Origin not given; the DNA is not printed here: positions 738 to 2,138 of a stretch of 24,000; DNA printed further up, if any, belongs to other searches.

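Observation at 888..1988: Stand-alone SIR2-family gene with defence-type motifs and no partner gene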

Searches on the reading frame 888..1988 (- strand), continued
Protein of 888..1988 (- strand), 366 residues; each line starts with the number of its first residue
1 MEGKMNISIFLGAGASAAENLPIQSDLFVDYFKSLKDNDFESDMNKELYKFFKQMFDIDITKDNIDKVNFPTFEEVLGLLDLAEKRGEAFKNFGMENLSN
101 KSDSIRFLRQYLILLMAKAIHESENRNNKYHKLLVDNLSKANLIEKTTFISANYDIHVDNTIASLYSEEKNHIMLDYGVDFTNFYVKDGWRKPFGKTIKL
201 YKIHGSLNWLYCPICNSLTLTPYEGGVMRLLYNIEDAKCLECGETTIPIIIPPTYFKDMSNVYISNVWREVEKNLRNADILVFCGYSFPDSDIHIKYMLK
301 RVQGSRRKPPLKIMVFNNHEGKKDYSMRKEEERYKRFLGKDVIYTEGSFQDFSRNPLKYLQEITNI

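Call 18: predict_structure(alignment_id=A1)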
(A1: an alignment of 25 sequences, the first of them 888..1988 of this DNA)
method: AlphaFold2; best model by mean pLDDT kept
length: 366 residues; sequences in the alignment: 25
mean_pLDDT: 77.2   pTM: 0.81
mean pLDDT of the five models: 77.2, 75.3, 75.2, 74.6, 73.6
residues with pLDDT >= 90: 79; 70-90: 198; 50-70: 66; < 50: 23
segments of 3 or more residues with pLDDT < 50: 87-102, 256-260
pLDDT, mean of each block of 10 residues (from residue 1): 76 79 68 76 76 84 83 73 55 33 59 73 68 92 92 80 74 80 72 81 82 78 71 72 76 52 79 93 80 78 86 91 88 91 93 94 79
secondary structure, 60 per line:
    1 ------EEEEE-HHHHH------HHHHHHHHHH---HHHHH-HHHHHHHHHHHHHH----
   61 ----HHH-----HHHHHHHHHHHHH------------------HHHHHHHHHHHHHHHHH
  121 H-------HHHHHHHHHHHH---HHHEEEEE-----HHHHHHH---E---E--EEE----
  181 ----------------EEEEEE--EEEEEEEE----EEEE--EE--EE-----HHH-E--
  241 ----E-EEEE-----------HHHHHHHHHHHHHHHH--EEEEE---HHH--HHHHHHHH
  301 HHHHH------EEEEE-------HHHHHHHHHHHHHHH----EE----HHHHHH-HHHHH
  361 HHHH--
elements in order: E7-11 H13-17 H24-33 H37-41 H43-56 H73-85 H104-121 H129-140 E147-151 H157-163 E174-176 E197-202 E205-212 E217-220 E247-250 H262-277 E280-284 H293-305 E312-316 H324-338 H349-354 H356-364

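Call 20: search_protein_families(library=pfam, proteins=[L001:8631-9488:+, L001:7663-8355:+, L017:4576-5856:+, L011:4505-5866:+, L011:7169-7801:+, L059:7313-8242:-, L059:8320-9192:-, L059:3878-4426:+, L059:4428-5918:+, L029:4648-5787:-], max_evalue=0.001)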
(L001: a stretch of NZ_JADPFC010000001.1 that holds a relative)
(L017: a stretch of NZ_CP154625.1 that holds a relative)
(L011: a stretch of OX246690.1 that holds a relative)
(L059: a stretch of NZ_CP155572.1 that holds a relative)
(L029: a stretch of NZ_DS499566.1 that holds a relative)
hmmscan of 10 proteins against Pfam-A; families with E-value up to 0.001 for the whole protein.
L001:8631-9488:+ (285 aa): 1 family
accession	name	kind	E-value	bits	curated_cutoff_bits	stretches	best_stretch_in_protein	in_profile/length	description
PF04254.18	DUF432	-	0.00047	20.8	21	1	128-219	25-112/123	Protein of unknown function (DUF432)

L001:7663-8355:+ (230 aa): 1 family
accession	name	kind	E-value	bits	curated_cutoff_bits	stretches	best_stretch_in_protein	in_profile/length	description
PF04474.17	DUF554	-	4.3e-78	262.2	25.1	1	2-223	1-217/220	Protein of unknown function (DUF554)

L017:4576-5856:+ (426 aa): 4 families
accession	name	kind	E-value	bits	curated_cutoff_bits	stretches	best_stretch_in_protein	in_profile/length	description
PF06838.17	Met_gamma_lyase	-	1e-187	624.1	24.2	1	21-420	3-403/405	Methionine gamma-lyase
PF01053.26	Cys_Met_Meta_PP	-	6.6e-10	38.5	27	1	74-259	53-218/381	Cys/Met metabolism PLP-dependent enzyme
PF01212.27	Beta_elim_lyase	-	4.3e-06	26.7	27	1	75-261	34-224/288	Beta-eliminating lyase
PF00266.25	Aminotran_5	-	5.3e-05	22.8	21.5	1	76-241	46-202/371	Aminotransferase class-V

L011:4505-5866:+ (453 aa): 1 family
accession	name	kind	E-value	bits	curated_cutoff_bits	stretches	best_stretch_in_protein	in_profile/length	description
PF01546.33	Peptidase_M20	-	2.2e-26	93.5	24.6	1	87-447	2-204/206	Peptidase family M20/M25/M40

L011:7169-7801:+ (210 aa): 1 family
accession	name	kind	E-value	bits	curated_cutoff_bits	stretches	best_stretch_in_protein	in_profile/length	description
PF04199.19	Cyclase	-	2.9e-31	109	23.1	1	4-153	1-142/142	Putative cyclase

L059:7313-8242:- (309 aa): 1 family
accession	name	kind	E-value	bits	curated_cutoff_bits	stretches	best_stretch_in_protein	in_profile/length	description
PF01116.26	F_bP_aldolase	-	1.5e-108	363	25.5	1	4-308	1-277/277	Fructose-bisphosphate aldolase class-II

L059:8320-9192:- (290 aa): 1 family
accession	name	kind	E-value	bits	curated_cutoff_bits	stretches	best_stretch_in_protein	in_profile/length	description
PF00849.27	PseudoU_synth_2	-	4.1e-34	118.5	26.8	1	84-231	2-151/152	RNA pseudouridylate synthase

L059:3878-4426:+ (182 aa): 0 families

L059:4428-5918:+ (496 aa): 8 families
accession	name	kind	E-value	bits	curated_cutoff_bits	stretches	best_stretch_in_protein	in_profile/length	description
PF00004.35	AAA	-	9.5e-39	133.3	21.2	1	103-241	1-130/131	ATPase family associated with various cellular activities (AAA)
PF01434.24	Peptidase_M41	-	5.3e-30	105.1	29.9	1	322-485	2-188/191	Peptidase family M41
PF17862.7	AAA_lid_3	-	1e-08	35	27.2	1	264-306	1-43/45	AAA+ lid domain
PF13401.12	AAA_22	-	4e-06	27.6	27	1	103-220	8-126/130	AAA domain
PF07728.20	AAA_5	-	1.9e-05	25.1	22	1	103-178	2-79/139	AAA domain (dynein-related subfamily)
PF13191.12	AAA_16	-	0.00013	23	32.6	1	101-230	25-153/167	AAA ATPase domain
PF07724.20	AAA_2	-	0.00023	21.7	27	1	99-175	2-85/166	AAA domain (Cdc48 subfamily)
PF20720.3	nSTAND3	-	0.00033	20.8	27.2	0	103-255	20-152/155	Novel STAND NTPase 3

L029:4648-5787:- (379 aa): 0 families

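Call 21: search_protein_representatives(protein=window:888-1988:-)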
Query: 366 residues. Proteins with E-value up to 0.001 (for the whole library): 4177; up to 1e-10: 1257; up to 1e-30: 176. The best 150 are listed.
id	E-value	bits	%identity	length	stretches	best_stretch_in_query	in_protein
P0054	5.7e-164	561.8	68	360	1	5-365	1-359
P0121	1.8e-104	366.1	49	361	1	6-359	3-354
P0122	2.0e-93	329.7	51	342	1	5-360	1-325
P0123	2.4e-89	316.4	46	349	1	6-358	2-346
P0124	8.2e-89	314.6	48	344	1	5-360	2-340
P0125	1.3e-88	313.9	44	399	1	3-362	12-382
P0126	3.5e-86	305.9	46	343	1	9-359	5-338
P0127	1.5e-85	303.8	45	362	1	6-360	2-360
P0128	1.9e-84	300.2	45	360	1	7-361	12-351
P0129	3.1e-84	299.5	43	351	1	6-358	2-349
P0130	7.8e-84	298.2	44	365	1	7-358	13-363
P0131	4.1e-82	292.6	39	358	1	7-360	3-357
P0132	2.3e-81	290.1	44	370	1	7-363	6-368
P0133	8.4e-81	288.2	43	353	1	7-360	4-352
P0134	2.3e-80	286.8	42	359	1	6-353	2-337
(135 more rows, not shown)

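Call 22: fold_search(model_id=the predicted structure, library=pdb)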
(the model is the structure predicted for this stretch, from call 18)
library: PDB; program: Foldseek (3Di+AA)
matches with E <= 10: 1032; with E <= 0.001: 80
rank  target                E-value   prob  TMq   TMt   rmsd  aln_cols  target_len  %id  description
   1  8sub_E                1.9e-12  1.00  0.55  0.51  10.5       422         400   16  E. coli SIR2-HerA complex (dodecamer SIR2 pentamer HerA) (released 2023-12-27)
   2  8sub_A                4.1e-12  1.00  0.54  0.50  10.6       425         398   16  E. coli SIR2-HerA complex (dodecamer SIR2 pentamer HerA) (released 2023-12-27)
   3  8yhx_R                5.5e-12  1.00  0.46  0.44  11.4       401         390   19  Cryo-EM structure of the trimeric HerA (released 2024-11-06)
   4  8sub_F                8.1e-12  1.00  0.55  0.51   8.6       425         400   17  E. coli SIR2-HerA complex (dodecamer SIR2 pentamer HerA) (released 2023-12-27)
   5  8sub_I                8.6e-12  1.00  0.54  0.51  10.4       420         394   16  E. coli SIR2-HerA complex (dodecamer SIR2 pentamer HerA) (released 2023-12-27)
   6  8uae_B                1.0e-11  1.00  0.55  0.53   7.3       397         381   17  E. coli Sir2_HerA complex (12:6) with ATPgamaS (released 2023-12-27)
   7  8uae_F                1.3e-11  1.00  0.54  0.52   7.8       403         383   17  E. coli Sir2_HerA complex (12:6) with ATPgamaS (released 2023-12-27)
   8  8sub_K                1.3e-11  1.00  0.53  0.49  10.6       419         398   16  E. coli SIR2-HerA complex (dodecamer SIR2 pentamer HerA) (released 2023-12-27)
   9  8yhx_J                1.8e-11  1.00  0.47  0.42  13.6       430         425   18  Cryo-EM structure of the trimeric HerA (released 2024-11-06)
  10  8sub_G                3.1e-11  1.00  0.55  0.52  10.7       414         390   17  E. coli SIR2-HerA complex (dodecamer SIR2 pentamer HerA) (released 2023-12-27)
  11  8wld_Q                3.5e-11  1.00  0.56  0.59   6.6       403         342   17  Cryo-EM structure of SIR2/HerA antiphage complex (released 2024-09-11)
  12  8wld_E                6.9e-11  1.00  0.56  0.58   6.7       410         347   17  Cryo-EM structure of SIR2/HerA antiphage complex (released 2024-09-11)
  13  8suw_F                9.2e-11  1.00  0.57  0.53   8.5       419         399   17  E. coli SIR2-HerA complex (dodecamer SIR2 bound 4 protomers of HerA) (released 2024-03-27)
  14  8w9l_A                9.7e-11  1.00  0.53  0.53   6.6       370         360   17  Cryo-EM structure of PsSIR2 (released 2024-09-11)
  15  8wld_R                1.1e-10  1.00  0.57  0.60   6.5       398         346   17  Cryo-EM structure of SIR2/HerA antiphage complex (released 2024-09-11)
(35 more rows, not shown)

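Call 28: search_protein_families(library=pfam, alignment_id=A2, max_evalue=0.0001)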
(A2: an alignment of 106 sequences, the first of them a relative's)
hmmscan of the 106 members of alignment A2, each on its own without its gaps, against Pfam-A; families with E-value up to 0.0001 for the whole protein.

A. member 1, L038:3752-4147:+ (131 aa): 1 family
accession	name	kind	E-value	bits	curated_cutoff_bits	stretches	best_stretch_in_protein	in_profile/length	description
PF13366.12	PDDEXK_3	-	2.7e-39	134.6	22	1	12-126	4-117/117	PD-(D/E)XK nuclease superfamily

B. families by the number of members that match (of 106 scanned): 101 families (the first 25 are shown)
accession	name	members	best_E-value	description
PF00004.35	AAA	2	9.8e-39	ATPase family associated with various cellular activities (AAA)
PF13401.12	AAA_22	2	7.9e-07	AAA domain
PF00909.26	Ammonium_transp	1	2.3e-120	Ammonium Transporter Family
PF01116.26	F_bP_aldolase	1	2.6e-108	Fructose-bisphosphate aldolase class-II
PF14045.11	YIEGIA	1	1.2e-97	YIEGIA protein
PF00474.23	SSF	1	2.6e-90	Sodium:solute symporter family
PF04997.17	RNA_pol_Rpb1_1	1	1.8e-84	RNA polymerase Rpb1, domain 1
PF00809.28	Pterin_bind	1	5.7e-79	Pterin binding enzyme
PF00562.33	RNA_pol_Rpb2_6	1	1.1e-74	RNA polymerase Rpb2, domain 6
PF04998.22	RNA_pol_Rpb1_5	1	5e-74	RNA polymerase Rpb1, domain 5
PF00180.25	Iso_dh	1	5.5e-69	Isocitrate/isopropylmalate dehydrogenase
PF00144.29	Beta-lactamase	1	8.5e-59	Beta-lactamase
PF07969.17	Amidohydro_3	1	3.5e-58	Amidohydrolase family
PF00800.23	PDT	1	4e-58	Prephenate dehydratase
PF06224.18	AlkZ-like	1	1.5e-54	DNA glycosylase AlkZ-like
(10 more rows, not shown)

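Call 29: search_protein_families(library=padloc, alignment_id=A2, max_evalue=0.00001)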
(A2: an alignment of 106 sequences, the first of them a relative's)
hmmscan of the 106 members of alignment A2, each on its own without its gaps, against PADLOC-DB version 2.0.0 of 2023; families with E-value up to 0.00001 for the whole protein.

A. member 1, L038:3752-4147:+ (131 aa): 0 families

B. families by the number of members that match (of 106 scanned): 215 families (the first 25 are shown)
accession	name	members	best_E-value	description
PDLC00914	TRIP13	2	5.7e-123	TRIP13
PDLC02196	IetA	2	2.4e-30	-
PDLC04232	IetA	2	2.7e-25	-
PDLC02195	IetA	2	9.4e-23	-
PDLC00915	TRIP13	2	1.7e-15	TRIP13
PDLC04140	mad8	2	4.4e-12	mads_8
PDLC05079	PDC-S73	1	9.9e-133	-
PDLC00661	HmaB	1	2.1e-72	DNA-adenine methylase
PDLC04978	PDC-S26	1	9.3e-70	-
PDLC00660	HmaB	1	5.5e-69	DNA-adenine methylase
PDLC00662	HmaC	1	1.7e-62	AAA+ ATPase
PDLC02012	SAVED5--SAVED_TIR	1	3e-62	-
PDLC04869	PDC-S05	1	3.6e-58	-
PDLC04856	PDC-S05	1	4.5e-58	-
PDLC02358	Old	1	2.3e-51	Old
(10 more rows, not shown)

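Call 31: search_solved_structures(query=A1, max_evalue=10, show_alignments=4)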
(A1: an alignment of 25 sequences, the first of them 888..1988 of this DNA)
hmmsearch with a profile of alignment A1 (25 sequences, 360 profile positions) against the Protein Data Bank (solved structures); distinct sequences matched with E-value up to 10: 4.
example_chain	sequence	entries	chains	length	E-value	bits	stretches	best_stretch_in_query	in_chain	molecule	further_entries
8w9l_A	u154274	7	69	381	1e-05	28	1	58-206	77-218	SIR2-like domain-containing protein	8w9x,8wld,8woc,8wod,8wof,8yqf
8j4u_A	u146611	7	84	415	0.012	17.9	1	4-206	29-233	SIR2-like domain-containing protein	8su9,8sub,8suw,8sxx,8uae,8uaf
1yc5_A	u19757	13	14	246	0.63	12.2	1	195-247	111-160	NAD-dependent deacetylase | NAD-DEPENDENT PROTEIN DEACETYLASE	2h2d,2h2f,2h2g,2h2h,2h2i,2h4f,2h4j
9v0g_E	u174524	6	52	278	2.1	10.5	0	274-309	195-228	NAD-dependent protein deacetylase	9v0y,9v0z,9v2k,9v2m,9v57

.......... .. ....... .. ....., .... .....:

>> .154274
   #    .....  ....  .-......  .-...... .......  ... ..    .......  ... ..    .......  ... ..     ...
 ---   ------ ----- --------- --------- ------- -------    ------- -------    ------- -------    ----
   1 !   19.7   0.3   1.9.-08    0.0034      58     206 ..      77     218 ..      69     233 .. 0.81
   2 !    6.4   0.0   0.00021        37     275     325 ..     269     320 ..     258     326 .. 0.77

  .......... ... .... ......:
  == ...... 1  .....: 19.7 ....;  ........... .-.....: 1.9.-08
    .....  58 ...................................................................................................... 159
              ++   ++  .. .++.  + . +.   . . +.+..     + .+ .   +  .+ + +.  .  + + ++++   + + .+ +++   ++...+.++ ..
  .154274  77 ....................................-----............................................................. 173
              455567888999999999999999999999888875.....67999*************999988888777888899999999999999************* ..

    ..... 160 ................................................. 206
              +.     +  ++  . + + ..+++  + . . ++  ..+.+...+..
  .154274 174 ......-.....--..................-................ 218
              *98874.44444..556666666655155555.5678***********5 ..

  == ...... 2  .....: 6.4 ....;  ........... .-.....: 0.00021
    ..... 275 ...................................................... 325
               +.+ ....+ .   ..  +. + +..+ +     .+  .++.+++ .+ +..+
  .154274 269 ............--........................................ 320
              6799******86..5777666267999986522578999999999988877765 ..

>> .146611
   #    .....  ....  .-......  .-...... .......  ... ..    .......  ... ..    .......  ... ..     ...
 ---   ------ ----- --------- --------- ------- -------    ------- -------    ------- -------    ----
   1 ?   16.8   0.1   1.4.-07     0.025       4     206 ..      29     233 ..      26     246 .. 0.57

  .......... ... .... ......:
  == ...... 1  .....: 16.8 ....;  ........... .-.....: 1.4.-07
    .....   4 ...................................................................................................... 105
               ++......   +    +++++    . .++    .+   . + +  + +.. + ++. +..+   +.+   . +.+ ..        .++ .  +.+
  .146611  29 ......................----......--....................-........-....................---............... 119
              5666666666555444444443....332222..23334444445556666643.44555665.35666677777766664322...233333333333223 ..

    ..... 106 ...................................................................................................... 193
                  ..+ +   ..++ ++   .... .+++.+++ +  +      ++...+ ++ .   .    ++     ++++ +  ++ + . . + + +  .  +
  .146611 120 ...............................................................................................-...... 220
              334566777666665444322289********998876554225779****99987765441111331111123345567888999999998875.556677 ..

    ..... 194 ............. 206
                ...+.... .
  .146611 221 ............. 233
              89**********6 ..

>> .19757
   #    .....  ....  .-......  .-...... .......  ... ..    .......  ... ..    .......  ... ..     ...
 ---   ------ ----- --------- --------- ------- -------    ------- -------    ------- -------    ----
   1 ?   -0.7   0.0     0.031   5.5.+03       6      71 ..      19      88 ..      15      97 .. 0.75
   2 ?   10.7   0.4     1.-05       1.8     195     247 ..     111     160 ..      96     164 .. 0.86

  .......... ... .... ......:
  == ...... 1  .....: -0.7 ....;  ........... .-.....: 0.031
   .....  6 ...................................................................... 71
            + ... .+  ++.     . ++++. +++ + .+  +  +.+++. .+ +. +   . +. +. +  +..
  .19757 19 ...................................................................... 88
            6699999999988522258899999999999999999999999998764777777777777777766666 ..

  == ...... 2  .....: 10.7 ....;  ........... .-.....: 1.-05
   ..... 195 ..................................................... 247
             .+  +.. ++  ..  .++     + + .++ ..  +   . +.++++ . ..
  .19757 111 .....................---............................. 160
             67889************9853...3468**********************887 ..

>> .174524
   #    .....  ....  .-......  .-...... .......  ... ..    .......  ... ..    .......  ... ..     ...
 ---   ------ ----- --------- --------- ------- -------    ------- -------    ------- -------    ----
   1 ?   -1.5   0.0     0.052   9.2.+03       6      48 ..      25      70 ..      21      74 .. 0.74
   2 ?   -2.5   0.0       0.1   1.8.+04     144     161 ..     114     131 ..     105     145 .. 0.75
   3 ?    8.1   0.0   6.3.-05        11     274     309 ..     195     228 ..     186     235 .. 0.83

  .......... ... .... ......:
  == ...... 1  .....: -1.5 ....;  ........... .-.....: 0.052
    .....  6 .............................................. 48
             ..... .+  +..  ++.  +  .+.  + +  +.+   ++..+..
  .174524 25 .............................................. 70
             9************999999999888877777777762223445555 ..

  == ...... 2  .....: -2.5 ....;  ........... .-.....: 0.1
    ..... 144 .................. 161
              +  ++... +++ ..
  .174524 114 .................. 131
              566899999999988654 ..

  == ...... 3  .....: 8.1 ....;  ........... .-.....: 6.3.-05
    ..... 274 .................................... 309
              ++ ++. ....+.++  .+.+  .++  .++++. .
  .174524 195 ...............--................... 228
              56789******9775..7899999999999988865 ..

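Call 36: search_dna_similar(query=window:888-1976:-, collection=phages, mode=protein, max_evalue=0.001, max_rows=15)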
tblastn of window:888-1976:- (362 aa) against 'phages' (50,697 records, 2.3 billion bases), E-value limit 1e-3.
No match.
